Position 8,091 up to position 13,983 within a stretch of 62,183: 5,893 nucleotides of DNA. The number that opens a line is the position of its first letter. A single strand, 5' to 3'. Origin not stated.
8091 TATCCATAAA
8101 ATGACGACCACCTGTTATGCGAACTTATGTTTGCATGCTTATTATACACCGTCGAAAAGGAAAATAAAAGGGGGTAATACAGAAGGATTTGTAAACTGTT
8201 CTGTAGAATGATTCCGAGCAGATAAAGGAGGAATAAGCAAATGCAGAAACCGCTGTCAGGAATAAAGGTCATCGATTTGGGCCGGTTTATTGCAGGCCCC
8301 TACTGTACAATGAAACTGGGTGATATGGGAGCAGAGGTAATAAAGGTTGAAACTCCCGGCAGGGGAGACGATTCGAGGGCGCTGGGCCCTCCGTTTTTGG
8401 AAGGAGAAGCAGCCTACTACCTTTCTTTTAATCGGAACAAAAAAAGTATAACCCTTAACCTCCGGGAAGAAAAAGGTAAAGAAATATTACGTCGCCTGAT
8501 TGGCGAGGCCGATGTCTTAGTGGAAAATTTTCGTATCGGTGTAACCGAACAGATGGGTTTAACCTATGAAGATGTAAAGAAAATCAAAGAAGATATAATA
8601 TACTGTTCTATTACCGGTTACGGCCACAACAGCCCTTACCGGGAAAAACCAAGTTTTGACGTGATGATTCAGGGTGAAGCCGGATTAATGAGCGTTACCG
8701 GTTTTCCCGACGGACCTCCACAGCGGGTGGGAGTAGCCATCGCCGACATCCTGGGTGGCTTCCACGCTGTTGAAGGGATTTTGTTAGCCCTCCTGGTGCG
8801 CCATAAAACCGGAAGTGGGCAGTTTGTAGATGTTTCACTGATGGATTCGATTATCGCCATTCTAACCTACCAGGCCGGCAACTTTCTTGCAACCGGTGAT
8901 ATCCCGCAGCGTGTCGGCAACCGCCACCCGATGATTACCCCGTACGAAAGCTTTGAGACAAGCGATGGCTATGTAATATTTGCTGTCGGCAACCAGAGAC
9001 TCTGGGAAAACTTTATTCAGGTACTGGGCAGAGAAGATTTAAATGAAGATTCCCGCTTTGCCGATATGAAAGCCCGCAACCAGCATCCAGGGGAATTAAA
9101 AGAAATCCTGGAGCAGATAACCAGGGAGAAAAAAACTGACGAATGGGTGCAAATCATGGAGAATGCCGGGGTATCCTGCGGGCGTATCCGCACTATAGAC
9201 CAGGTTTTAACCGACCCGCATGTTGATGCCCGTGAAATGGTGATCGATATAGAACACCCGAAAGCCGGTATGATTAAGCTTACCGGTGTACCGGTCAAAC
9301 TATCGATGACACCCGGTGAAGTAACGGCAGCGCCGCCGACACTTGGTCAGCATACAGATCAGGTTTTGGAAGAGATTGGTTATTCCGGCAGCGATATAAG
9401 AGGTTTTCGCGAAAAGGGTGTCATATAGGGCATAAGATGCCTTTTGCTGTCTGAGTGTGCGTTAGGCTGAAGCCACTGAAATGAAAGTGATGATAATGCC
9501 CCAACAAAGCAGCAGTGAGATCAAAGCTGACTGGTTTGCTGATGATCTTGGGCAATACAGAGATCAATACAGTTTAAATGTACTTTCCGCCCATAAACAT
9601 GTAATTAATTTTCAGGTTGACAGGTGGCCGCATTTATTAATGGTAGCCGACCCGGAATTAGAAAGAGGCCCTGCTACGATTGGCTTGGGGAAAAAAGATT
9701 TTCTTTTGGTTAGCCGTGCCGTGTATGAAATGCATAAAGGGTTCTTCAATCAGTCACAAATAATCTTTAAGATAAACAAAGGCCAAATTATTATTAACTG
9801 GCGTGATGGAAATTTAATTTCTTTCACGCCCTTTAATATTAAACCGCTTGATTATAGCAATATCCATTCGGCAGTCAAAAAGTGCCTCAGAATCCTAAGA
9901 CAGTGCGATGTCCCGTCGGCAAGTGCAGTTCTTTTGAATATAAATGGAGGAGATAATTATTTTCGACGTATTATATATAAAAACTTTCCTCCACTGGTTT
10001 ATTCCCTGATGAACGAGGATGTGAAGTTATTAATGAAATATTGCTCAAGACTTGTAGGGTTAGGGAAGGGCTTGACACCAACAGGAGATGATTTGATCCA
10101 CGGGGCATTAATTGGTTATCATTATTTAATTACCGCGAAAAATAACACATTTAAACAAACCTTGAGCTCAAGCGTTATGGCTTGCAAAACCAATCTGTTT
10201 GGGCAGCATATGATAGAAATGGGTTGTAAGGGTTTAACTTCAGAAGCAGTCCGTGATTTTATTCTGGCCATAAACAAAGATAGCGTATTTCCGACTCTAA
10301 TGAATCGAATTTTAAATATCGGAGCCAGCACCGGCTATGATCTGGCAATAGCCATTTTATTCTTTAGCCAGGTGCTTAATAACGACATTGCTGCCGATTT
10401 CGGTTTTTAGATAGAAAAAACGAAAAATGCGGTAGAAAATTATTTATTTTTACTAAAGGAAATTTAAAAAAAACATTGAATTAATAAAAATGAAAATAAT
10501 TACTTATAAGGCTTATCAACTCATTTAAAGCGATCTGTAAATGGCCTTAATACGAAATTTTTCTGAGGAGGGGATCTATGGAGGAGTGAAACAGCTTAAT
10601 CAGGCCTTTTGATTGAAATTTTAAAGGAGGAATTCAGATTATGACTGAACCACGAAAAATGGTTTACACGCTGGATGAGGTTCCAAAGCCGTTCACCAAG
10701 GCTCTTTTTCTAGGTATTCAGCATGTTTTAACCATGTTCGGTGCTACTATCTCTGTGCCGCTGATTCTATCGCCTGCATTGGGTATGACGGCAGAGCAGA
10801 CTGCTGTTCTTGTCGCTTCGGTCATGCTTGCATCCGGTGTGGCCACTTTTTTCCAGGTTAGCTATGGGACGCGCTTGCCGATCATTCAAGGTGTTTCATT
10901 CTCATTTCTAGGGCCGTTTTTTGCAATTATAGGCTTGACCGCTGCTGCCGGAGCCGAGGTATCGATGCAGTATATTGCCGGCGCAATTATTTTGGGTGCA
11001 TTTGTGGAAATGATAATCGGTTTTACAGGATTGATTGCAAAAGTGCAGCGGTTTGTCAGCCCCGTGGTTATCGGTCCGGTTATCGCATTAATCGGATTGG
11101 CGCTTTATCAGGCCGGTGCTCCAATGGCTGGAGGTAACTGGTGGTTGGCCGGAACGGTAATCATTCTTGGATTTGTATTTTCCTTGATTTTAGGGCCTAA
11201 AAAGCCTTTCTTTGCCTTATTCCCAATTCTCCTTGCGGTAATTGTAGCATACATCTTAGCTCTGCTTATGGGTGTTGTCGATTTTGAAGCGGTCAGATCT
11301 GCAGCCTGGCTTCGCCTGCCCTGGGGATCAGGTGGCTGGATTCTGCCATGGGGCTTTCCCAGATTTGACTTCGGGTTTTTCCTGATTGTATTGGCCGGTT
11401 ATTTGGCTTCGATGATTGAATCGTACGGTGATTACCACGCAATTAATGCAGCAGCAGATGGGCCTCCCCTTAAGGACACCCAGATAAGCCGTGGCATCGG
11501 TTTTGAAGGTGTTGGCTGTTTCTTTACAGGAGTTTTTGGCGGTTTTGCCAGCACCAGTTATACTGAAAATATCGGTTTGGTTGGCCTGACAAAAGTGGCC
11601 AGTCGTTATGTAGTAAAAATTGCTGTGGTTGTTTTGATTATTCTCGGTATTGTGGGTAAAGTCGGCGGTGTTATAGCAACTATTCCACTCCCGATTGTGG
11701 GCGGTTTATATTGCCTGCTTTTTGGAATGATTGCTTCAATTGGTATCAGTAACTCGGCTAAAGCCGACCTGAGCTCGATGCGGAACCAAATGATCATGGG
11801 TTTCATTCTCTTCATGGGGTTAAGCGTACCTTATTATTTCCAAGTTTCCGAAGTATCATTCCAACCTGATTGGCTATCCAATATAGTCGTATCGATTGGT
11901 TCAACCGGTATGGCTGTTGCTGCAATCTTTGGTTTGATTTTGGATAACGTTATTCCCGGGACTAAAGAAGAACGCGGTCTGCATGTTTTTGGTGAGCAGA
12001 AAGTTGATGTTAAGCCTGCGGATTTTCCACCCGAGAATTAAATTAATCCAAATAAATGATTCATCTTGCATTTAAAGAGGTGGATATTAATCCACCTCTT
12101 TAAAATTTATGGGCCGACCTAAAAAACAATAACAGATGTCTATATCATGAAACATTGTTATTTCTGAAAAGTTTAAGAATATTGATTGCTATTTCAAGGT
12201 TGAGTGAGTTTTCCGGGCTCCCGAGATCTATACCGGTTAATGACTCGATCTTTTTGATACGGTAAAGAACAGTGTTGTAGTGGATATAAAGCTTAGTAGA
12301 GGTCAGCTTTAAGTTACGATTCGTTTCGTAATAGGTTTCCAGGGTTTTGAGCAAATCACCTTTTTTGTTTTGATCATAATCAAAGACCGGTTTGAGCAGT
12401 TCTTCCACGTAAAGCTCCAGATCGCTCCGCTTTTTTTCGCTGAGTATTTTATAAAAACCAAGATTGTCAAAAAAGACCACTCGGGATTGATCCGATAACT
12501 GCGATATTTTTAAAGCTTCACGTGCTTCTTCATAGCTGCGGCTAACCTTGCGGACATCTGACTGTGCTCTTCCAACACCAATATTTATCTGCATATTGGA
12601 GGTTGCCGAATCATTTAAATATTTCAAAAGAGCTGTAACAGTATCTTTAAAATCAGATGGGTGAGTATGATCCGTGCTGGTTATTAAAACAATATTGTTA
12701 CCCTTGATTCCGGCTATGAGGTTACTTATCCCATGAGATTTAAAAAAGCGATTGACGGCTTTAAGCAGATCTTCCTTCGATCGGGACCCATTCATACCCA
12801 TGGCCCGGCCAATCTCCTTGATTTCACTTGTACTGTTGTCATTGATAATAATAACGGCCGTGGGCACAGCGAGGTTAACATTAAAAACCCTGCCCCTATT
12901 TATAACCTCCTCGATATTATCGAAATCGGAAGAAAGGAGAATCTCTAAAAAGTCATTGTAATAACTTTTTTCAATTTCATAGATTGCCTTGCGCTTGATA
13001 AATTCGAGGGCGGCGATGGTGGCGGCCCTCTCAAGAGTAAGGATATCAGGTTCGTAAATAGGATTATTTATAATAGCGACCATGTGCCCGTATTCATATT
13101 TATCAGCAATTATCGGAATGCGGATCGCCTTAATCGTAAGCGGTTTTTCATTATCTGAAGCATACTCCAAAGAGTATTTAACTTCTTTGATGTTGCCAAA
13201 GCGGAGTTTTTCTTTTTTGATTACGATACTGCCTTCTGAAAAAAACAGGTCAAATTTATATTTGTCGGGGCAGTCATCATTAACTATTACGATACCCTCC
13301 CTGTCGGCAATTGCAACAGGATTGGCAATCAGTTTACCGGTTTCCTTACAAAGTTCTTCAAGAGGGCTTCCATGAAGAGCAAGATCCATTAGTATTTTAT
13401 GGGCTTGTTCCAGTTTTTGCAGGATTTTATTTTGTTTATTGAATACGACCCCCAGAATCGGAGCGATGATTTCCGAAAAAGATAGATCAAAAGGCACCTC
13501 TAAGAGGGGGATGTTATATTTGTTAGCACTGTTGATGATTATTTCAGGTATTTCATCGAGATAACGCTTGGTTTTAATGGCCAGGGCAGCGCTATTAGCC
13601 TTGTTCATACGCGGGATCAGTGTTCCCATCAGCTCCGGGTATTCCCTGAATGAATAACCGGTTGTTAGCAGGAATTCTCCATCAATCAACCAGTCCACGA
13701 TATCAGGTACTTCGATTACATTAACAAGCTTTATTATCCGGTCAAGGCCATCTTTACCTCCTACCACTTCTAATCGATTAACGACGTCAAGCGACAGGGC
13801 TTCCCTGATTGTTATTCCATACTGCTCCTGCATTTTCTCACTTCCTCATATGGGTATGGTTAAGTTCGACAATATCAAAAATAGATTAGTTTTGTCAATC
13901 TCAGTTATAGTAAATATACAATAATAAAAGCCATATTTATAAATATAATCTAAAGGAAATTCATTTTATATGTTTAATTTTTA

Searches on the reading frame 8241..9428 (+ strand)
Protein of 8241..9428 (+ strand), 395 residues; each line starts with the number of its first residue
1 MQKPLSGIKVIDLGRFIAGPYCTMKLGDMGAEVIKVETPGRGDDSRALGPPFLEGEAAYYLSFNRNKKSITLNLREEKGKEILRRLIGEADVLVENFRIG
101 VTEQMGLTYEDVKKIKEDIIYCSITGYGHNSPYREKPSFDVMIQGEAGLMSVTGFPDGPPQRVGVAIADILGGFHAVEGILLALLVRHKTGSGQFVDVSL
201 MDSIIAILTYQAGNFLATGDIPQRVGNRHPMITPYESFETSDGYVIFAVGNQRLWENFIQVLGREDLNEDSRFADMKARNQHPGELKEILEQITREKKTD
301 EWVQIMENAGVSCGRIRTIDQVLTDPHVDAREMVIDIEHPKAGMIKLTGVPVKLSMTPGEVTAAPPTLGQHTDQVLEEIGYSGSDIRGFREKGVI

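Call 69: search_protein_families(library=pfam, proteins=[window:8241-9428:+], max_evalue=0.00001)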
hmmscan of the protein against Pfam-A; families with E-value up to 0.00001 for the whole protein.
window:8241-9428:+ (395 aa): 1 family
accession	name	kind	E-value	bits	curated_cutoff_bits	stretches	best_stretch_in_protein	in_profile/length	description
PF02515.22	CoA_transf_3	-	2.2e-138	461.8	23.3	1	5-372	1-366/366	CoA-transferase family III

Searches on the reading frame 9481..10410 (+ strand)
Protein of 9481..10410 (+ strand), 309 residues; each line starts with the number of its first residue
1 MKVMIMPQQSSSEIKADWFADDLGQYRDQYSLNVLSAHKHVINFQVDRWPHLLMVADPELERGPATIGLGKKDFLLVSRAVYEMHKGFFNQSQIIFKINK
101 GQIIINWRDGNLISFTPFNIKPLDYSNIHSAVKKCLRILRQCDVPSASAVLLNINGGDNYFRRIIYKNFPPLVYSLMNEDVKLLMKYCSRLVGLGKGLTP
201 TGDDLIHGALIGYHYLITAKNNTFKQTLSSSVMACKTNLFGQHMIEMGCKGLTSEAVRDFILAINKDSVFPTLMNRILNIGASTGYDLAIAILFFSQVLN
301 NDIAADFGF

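Call 69: search_protein_families(library=pfam, proteins=[window:9481-10410:+], max_evalue=0.00001)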
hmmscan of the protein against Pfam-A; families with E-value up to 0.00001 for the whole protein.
window:9481-10410:+ (309 aa): 1 family
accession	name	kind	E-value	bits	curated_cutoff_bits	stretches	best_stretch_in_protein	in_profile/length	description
PF11392.14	AllH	-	2.6e-16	60.7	25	1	191-293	1-106/109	Oxamate carbamoyltransferase subunit AllH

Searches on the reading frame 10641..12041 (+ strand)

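Call 69: search_protein_families(library=pfam, proteins=[window:10641-12041:+], max_evalue=0.00001)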
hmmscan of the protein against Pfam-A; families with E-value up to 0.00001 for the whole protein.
window:10641-12041:+ (466 aa): 1 family
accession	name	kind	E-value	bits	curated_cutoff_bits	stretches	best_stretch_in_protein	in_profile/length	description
PF00860.26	Xan_ur_permease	-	1.1e-86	291.4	27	1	20-401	2-388/389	Permease family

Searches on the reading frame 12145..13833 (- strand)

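Call 69: search_protein_families(library=pfam, proteins=[window:12145-13833:-], max_evalue=0.00001)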
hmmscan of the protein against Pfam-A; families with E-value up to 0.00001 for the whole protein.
window:12145-13833:- (562 aa): 3 families
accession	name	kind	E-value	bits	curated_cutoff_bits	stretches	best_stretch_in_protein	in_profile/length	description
PF07905.16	PucR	-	5e-32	111.1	33.5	1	12-127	2-115/118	Purine catabolism regulatory protein-like family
PF13556.12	HTH_30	-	3.6e-21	75.1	27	1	494-551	1-58/59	PucR C-terminal helix-turn-helix domain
PF17853.6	GGDEF_2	-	3.7e-16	59.8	24.5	1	308-443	6-116/116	GGDEF-like domain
